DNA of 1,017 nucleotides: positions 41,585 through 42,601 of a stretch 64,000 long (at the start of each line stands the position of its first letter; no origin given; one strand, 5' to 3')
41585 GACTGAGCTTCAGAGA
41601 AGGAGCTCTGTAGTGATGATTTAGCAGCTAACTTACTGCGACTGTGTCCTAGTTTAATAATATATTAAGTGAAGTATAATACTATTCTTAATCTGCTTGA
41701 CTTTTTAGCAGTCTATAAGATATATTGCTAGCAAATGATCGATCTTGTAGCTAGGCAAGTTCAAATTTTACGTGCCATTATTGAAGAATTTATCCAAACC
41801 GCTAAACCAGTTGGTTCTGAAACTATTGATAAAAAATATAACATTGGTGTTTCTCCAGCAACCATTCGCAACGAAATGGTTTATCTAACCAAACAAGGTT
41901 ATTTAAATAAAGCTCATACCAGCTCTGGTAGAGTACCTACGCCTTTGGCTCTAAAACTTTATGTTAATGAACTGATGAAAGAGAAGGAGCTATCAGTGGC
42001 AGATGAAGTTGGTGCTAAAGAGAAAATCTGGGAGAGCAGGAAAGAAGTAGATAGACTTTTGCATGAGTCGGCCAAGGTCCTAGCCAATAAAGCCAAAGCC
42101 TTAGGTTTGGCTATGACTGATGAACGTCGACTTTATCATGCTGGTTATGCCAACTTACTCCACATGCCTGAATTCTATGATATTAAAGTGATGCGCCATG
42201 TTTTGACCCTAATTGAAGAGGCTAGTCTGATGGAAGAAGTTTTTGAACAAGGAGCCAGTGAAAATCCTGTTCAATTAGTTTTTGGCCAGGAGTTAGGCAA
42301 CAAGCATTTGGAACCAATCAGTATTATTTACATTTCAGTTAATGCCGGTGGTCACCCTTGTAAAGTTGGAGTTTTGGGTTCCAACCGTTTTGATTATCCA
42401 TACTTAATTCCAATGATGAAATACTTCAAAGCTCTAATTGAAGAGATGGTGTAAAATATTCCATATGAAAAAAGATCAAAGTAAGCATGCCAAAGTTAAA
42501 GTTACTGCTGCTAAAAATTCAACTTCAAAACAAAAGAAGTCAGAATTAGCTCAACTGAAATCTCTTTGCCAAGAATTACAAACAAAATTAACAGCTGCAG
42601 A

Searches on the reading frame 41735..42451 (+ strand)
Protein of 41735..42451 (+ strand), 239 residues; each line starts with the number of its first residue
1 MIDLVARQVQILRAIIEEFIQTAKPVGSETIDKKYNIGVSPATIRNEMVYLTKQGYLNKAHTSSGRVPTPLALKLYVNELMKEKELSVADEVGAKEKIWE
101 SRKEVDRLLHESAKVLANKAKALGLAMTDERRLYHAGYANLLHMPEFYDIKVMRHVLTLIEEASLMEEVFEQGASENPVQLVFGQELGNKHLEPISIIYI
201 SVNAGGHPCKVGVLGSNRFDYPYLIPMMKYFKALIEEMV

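Call 25: search_protein_families(library=pfam, proteins=[window:41735-42451:+], max_evalue=0.1)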
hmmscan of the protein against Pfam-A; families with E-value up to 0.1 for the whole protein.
window:41735-42451:+ (239 aa): 3 families
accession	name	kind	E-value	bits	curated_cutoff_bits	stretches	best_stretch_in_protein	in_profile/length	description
PF01628.27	HrcA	-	1.6e-17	64.7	22.2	1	74-225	75-215/215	HrcA protein C terminal domain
PF08220.18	HTH_DeoR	-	0.0012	19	21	1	37-61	24-48/57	DeoR-like helix-turn-helix domain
PF03444.21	HrcA_DNA-bdg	-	0.0029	17.6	21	1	4-72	2-69/79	Winged helix-turn-helix transcription repressor, HrcA DNA-binding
